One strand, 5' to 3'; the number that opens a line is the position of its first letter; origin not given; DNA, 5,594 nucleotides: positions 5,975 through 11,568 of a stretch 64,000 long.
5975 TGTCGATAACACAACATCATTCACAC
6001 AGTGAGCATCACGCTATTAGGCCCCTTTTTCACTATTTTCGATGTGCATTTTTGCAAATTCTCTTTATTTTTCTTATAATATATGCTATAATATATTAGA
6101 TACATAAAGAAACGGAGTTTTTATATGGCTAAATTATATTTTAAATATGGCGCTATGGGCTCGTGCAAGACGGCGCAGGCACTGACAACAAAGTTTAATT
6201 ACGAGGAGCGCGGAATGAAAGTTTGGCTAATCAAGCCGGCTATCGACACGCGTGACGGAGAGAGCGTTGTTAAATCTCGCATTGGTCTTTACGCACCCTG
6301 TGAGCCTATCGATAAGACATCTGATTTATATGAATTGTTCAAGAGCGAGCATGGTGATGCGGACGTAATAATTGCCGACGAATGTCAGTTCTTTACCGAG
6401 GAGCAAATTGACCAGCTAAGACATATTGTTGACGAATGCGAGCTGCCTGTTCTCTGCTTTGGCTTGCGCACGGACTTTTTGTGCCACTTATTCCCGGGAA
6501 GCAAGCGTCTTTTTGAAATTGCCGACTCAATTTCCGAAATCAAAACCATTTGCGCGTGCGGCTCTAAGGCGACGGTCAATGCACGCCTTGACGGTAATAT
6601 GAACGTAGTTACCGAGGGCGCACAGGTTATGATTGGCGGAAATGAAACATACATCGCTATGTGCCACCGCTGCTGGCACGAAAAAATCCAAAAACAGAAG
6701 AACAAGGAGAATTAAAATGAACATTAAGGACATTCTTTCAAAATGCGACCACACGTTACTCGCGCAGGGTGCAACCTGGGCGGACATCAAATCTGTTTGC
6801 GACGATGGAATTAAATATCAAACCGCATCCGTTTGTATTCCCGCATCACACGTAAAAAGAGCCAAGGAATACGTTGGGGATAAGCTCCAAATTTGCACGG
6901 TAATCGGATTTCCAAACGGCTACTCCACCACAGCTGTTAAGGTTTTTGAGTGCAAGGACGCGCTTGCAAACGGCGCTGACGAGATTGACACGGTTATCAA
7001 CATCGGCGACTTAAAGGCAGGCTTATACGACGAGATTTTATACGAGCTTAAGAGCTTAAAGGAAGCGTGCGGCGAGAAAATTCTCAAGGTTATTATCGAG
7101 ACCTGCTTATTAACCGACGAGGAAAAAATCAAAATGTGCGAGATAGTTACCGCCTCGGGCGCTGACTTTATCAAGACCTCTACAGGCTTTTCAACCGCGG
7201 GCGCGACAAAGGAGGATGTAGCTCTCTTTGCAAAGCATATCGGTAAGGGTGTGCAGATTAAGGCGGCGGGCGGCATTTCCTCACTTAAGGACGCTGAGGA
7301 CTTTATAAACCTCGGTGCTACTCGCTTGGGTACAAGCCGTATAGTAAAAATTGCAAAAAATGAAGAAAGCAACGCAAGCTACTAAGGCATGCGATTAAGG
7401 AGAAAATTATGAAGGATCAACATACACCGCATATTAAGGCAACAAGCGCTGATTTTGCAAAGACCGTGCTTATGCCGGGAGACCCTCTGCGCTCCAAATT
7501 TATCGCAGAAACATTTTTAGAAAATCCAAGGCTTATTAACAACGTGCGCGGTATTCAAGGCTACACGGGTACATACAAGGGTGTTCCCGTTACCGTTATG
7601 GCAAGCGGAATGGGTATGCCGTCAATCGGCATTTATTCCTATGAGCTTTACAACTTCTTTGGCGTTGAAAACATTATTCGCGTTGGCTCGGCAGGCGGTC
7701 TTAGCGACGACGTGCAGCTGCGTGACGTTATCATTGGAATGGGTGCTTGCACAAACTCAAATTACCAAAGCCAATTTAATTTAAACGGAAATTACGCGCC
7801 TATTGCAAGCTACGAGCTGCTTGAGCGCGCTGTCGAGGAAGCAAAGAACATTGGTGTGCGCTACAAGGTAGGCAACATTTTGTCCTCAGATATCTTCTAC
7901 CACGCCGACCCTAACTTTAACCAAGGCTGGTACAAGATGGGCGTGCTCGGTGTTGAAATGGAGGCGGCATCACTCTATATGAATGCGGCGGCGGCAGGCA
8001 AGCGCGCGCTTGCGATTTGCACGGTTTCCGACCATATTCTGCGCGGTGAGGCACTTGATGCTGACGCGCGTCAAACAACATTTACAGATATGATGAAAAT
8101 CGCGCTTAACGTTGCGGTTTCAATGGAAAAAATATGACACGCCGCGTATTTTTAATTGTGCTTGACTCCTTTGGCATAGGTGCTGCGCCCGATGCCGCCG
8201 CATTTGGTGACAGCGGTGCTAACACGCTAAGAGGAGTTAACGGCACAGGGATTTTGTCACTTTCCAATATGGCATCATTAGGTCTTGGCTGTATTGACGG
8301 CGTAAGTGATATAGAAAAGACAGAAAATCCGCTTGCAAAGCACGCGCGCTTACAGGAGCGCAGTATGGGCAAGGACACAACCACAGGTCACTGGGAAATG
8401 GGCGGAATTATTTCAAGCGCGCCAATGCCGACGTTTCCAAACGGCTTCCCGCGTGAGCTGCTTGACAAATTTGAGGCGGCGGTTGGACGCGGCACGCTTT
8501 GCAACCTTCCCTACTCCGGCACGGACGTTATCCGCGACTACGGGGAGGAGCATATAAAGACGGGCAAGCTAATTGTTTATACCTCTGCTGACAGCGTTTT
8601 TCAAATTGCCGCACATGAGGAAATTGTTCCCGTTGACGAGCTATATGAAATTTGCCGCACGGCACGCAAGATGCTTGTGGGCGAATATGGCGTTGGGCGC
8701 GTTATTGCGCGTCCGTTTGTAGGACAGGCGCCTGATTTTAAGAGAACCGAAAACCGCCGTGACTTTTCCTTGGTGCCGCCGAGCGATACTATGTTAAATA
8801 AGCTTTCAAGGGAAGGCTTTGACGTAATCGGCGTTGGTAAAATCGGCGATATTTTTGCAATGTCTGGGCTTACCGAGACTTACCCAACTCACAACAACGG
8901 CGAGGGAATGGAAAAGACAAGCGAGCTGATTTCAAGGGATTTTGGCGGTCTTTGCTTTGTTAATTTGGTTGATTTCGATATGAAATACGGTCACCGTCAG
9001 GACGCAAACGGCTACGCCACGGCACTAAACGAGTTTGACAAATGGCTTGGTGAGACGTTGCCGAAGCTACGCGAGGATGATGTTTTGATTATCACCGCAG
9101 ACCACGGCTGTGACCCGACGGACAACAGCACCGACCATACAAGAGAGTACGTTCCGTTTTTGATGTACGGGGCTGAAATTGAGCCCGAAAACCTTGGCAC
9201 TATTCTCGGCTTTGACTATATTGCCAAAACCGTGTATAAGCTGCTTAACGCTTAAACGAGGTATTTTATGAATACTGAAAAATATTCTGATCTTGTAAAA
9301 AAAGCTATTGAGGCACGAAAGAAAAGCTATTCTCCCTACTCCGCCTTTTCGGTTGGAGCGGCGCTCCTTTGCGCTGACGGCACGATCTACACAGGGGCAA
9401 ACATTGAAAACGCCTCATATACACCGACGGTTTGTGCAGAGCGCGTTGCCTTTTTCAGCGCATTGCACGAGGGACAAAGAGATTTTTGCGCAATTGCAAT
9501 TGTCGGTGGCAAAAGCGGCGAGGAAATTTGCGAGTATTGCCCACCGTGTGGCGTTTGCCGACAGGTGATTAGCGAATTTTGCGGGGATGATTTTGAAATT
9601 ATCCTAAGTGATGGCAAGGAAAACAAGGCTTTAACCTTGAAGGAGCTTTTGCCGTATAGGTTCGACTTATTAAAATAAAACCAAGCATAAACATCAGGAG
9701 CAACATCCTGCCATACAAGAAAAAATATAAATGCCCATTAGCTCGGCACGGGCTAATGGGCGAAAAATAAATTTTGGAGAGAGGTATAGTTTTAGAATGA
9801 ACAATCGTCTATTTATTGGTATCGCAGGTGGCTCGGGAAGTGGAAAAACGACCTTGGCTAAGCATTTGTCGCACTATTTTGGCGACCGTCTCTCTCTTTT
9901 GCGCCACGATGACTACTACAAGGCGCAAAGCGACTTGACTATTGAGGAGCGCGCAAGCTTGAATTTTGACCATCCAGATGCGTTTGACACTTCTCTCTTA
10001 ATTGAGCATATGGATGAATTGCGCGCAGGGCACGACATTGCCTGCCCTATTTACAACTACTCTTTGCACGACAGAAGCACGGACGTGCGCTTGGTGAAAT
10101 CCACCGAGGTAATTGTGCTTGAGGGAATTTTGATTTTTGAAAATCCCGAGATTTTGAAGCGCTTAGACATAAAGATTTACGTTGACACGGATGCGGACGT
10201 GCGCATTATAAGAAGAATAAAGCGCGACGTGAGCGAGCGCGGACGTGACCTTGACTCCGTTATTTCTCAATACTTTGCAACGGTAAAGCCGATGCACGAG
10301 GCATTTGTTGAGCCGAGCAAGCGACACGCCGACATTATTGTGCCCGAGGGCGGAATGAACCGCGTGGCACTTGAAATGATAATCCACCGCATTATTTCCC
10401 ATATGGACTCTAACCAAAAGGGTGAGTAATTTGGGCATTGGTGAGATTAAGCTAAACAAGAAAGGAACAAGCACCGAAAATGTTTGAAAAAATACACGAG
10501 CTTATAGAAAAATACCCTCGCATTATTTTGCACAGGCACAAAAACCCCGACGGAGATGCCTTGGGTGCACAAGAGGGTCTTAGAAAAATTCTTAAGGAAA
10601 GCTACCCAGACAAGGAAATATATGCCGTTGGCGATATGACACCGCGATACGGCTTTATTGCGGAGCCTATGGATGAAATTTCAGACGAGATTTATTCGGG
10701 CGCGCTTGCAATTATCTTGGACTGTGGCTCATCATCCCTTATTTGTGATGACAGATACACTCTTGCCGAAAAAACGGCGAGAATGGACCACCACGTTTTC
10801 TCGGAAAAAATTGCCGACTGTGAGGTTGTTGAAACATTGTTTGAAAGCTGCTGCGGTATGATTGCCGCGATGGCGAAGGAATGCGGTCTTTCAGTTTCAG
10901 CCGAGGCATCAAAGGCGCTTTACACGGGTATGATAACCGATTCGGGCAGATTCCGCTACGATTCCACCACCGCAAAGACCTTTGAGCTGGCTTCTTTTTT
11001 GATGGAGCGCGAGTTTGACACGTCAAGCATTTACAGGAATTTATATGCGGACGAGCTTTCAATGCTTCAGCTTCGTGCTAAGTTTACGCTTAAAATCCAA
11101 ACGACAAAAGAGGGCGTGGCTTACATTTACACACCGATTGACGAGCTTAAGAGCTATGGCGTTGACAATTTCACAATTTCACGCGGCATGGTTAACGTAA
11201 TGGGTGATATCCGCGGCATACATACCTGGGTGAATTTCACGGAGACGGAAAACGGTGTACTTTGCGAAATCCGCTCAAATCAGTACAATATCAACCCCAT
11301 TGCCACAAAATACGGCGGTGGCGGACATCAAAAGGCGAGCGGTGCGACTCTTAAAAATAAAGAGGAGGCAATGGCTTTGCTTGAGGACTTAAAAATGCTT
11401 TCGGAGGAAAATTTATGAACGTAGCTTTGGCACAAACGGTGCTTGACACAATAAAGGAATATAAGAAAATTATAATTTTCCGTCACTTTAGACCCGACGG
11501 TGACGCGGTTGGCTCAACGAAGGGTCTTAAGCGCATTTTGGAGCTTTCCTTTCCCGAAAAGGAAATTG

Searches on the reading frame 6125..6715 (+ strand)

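Call 6: search_protein_families(library=pfam, proteins=[window:6125-6715:+], max_evalue=0.001)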
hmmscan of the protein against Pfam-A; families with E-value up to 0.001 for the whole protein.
window:6125-6715:+ (196 aa): 1 family
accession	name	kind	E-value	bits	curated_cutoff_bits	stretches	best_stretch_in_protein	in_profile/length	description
PF00265.24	TK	-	2.9e-42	144.9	20.6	1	3-184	2-176/176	Thymidine kinase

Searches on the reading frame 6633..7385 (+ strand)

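Call 6: search_protein_families(library=pfam, proteins=[window:6633-7385:+], max_evalue=0.001)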
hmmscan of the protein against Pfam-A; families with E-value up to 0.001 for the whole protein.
window:6633-7385:+ (250 aa): 1 family
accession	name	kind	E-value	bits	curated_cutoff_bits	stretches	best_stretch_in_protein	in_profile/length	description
PF01791.15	DeoC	-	6.5e-18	65.6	23.8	1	39-224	7-204/229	DeoC/LacD family aldolase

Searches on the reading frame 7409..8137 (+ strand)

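Call 6: search_protein_families(library=pfam, proteins=[window:7409-8137:+], max_evalue=0.001)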
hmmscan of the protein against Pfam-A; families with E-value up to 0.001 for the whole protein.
window:7409-8137:+ (242 aa): 1 family
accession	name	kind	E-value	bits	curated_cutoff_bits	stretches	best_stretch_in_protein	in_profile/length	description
PF01048.26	PNP_UDP_1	-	5.2e-38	131.2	25.1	1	19-222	2-214/233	Phosphorylase superfamily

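Call 52: search_protein_families(library=ncbifam, proteins=[window:7409-8137:+], max_evalue=0.00001)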
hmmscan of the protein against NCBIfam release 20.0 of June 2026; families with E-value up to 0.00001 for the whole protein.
window:7409-8137:+ (242 aa): 12 families
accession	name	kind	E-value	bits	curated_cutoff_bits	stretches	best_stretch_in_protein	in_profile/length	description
NF004489.0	PRK05819.1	subfamily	2.1e-103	344.6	230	1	5-237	2-234/236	DeoD-type purine-nucleoside phosphorylase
NF009914.0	PRK13374.1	subfamily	7.8e-101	336.6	338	1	5-237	2-234/235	DeoD-type purine-nucleoside phosphorylase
TIGR00107.1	deoD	equivalog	6e-88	294.2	232.25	1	8-236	1-229/232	purine-nucleoside phosphorylase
TIGR01718.1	Uridine-psphlse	equivalog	9e-33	113.6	280.3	1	8-234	3-239/245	uridine phosphorylase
NF008383.0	PRK11178.1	equivalog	6.9e-25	87.8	262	1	8-237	8-250/254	uridine phosphorylase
NF004079.0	PRK05584.1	equivalog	2.7e-15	56.5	169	1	48-209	30-199/232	5'-methylthioadenosine/adenosylhomocysteine nucleosidase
NF011286.0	PRK14697.1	equivalog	9.1e-10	38.5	260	1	46-234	29-214/233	bifunctional 5'-methylthioadenosine/S-adenosylhomocysteine nucleosidase/phosphatase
NF005500.0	PRK07115.1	equivalog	9.4e-09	34.9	264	1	55-224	59-227/261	AMP nucleosidase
NF005213.0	PRK06698.1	equivalog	1.3e-08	34.1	768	1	46-234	29-214/459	bifunctional 5'-methylthioadenosine/S-adenosylhomocysteine nucleosidase/phosphatase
TIGR01704.1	MTA_SAH-Nsdase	equivalog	9.3e-07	28.6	73.8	1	38-188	20-177/229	5'-methylthioadenosine/S-adenosylhomocysteine nucleosidase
TIGR01719.1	euk_UDPppase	equivalog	2.9e-06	26.8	249.95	0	18-123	32-144/287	uridine phosphorylase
TIGR03468.1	HpnG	hypoth_equivalog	6.6e-06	25.8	187.1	0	55-211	16-159/212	hopanoid-associated phosphorylase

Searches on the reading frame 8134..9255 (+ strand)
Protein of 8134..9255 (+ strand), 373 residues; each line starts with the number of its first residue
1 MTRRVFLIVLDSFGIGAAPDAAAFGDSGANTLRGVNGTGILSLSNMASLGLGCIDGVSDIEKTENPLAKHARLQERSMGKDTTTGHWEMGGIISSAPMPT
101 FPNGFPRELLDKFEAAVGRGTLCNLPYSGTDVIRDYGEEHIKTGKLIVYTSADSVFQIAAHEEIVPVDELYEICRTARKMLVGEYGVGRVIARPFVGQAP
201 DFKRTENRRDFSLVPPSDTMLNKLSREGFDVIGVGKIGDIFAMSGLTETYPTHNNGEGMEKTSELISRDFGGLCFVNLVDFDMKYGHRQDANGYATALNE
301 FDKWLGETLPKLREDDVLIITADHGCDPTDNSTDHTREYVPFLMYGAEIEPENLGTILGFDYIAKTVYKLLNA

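Call 6: search_protein_families(library=pfam, proteins=[window:8134-9255:+], max_evalue=0.001)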
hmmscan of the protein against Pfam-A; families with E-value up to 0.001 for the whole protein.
window:8134-9255:+ (373 aa): 3 families
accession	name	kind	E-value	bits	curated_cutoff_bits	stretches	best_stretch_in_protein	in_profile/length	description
PF01676.23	Metalloenzyme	-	9.1e-35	120.8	24.3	1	4-372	2-249/252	Metalloenzyme superfamily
PF00884.28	Sulfatase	-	0.00035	20.4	25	0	277-372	200-300/301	Sulfatase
PF01663.27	Phosphodiest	-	0.0005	20.2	23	1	286-341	174-237/342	Type I phosphodiesterase / nucleotide pyrophosphatase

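Call 52: search_protein_families(library=ncbifam, proteins=[window:8134-9255:+], max_evalue=0.00001)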
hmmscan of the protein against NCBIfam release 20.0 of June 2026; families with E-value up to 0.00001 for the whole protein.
window:8134-9255:+ (373 aa): 5 families
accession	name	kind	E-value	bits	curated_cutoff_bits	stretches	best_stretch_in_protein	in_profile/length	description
NF003766.0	PRK05362.1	equivalog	9.7e-152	505.3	256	1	2-371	3-380/396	phosphopentomutase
TIGR01696.1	deoB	equivalog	4e-139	463.7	341.2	1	4-369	1-369/381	phosphopentomutase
NF009049.0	PRK12383.1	equivalog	6.3e-39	134.1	254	2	221-371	237-386/408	phosphopentomutase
TIGR00306.2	apgM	subfamily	1.8e-08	33.8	320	1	239-351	261-373/403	2,3-bisphosphoglycerate-independent phosphoglycerate mutase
NF003104.0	PRK04024.1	equivalog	8.5e-08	31.3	489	1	233-353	257-374/412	2,3-bisphosphoglycerate-independent phosphoglycerate mutase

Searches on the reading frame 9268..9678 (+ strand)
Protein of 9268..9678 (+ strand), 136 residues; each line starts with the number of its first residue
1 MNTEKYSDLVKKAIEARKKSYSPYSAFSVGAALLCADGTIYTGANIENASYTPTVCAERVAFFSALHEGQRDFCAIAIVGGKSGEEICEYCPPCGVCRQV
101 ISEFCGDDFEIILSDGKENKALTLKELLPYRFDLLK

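Call 6: search_protein_families(library=pfam, proteins=[window:9268-9678:+], max_evalue=0.001)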
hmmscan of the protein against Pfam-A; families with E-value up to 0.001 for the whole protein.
window:9268-9678:+ (136 aa): 2 families
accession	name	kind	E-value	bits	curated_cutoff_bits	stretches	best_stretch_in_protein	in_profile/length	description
PF00383.29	dCMP_cyt_deam_1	-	4.1e-19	68.8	25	1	4-105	2-94/102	Cytidine and deoxycytidylate deaminase zinc-binding region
PF08211.18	dCMP_cyt_deam_2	-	1e-12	48.8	25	1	6-73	41-107/130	Cytidine and deoxycytidylate deaminase zinc-binding region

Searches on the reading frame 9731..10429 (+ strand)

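Call 6: search_protein_families(library=pfam, proteins=[window:9731-10429:+], max_evalue=0.001)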
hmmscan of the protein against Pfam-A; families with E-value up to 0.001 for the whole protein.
window:9731-10429:+ (232 aa): 7 families
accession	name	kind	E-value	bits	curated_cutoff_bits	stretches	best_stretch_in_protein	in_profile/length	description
PF00485.24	PRK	-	6.1e-43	147.4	22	1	28-212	1-195/196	Phosphoribulokinase / Uridine kinase family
PF13238.12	AAA_18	-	2e-07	31.9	29.4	1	29-171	1-117/128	AAA domain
PF13207.12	AAA_17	-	5.8e-05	23.8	27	0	140-177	95-132/136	AAA domain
PF01121.26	CoaE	-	0.0001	22.5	27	0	28-49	2-23/180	Dephospho-CoA kinase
PF02224.24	Cytidylate_kin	-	0.00023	21.4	26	0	126-176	113-162/211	Cytidylate kinase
PF00005.33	ABC_tran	-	0.00072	20.6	25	0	19-48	4-33/137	ABC transporter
PF20720.3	nSTAND3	-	0.00072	19.7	27.2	0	26-62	17-54/155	Novel STAND NTPase 3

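Call 52: search_protein_families(library=ncbifam, proteins=[window:9731-10429:+], max_evalue=0.00001)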
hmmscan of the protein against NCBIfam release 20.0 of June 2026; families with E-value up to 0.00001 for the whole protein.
window:9731-10429:+ (232 aa): 11 families
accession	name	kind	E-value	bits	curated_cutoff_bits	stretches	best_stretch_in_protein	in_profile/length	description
NF004018.0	PRK05480.1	equivalog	8.2e-83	277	180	1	24-226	4-207/210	uridine kinase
TIGR00235.1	udk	equivalog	1.9e-74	249.7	220.3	1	25-223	5-204/207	uridine kinase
NF005655.0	PRK07429.1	subfamily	1.3e-32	113.3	236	1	24-204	6-183/326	phosphoribulokinase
NF006743.0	PRK09270.1-2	equivalog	6.3e-15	54.8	227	1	22-206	24-214/217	nucleoside/nucleotide kinase family protein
NF006085.0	PRK08233.1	equivalog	6.6e-15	55.4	198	1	28-207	7-162/184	hypothetical protein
TIGR00554.2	panK_bact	equivalog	1.2e-09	37.9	235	1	25-151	81-213/310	type I pantothenate kinase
NF006746.0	PRK09270.1-5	subfamily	1.5e-09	37.1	250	1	24-203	19-204/210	nucleoside/nucleotide kinase family protein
NF005807.0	PRK07667.1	equivalog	4.2e-09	36.2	221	1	24-203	15-191/193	kinase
NF006744.0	PRK09270.1-3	equivalog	3.4e-08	33.2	281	1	23-177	20-182/213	nucleoside/nucleotide kinase family protein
NF006745.0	PRK09270.1-4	equivalog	9.8e-08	31.2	228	1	22-167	38-198/246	nucleoside/nucleotide kinase family protein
NF005115.0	PRK06547.1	equivalog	3e-06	26.7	173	0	28-66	17-54/172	hypothetical protein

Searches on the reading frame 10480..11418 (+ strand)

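Call 6: search_protein_families(library=pfam, proteins=[window:10480-11418:+], max_evalue=0.001)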
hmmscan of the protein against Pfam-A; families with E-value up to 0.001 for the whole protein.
window:10480-11418:+ (312 aa): 2 families
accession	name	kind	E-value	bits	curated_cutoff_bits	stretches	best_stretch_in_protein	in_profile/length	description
PF01368.27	DHH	-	2.1e-12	47.9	28.1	1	14-151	1-125/125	DHH family, N-terminal domain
PF02272.25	DHHA1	-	3.1e-10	40.9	25.9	1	232-306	16-98/102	DHHA1 domain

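Call 52: search_protein_families(library=ncbifam, proteins=[window:10480-11418:+], max_evalue=0.00001)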
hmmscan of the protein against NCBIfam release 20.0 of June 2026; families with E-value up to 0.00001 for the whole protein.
window:10480-11418:+ (312 aa): 3 families
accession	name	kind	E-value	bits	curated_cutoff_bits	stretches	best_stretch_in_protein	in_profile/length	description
NF053633.1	OlncasPapPhNrnA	equivalog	3.6e-69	233.1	350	1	3-305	7-312/317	bifunctional oligoribonuclease/PAP phosphatase NrnA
NF041569.1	A-tRNAntase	equivalog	3.1e-08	32.4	1440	1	103-307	97-300/880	A-adding tRNA nucleotidyltransferase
NF011110.0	PRK14538.1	equivalog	9.1e-07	27.4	707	0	70-306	442-676/838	putative bifunctional signaling protein/50S ribosomal protein L9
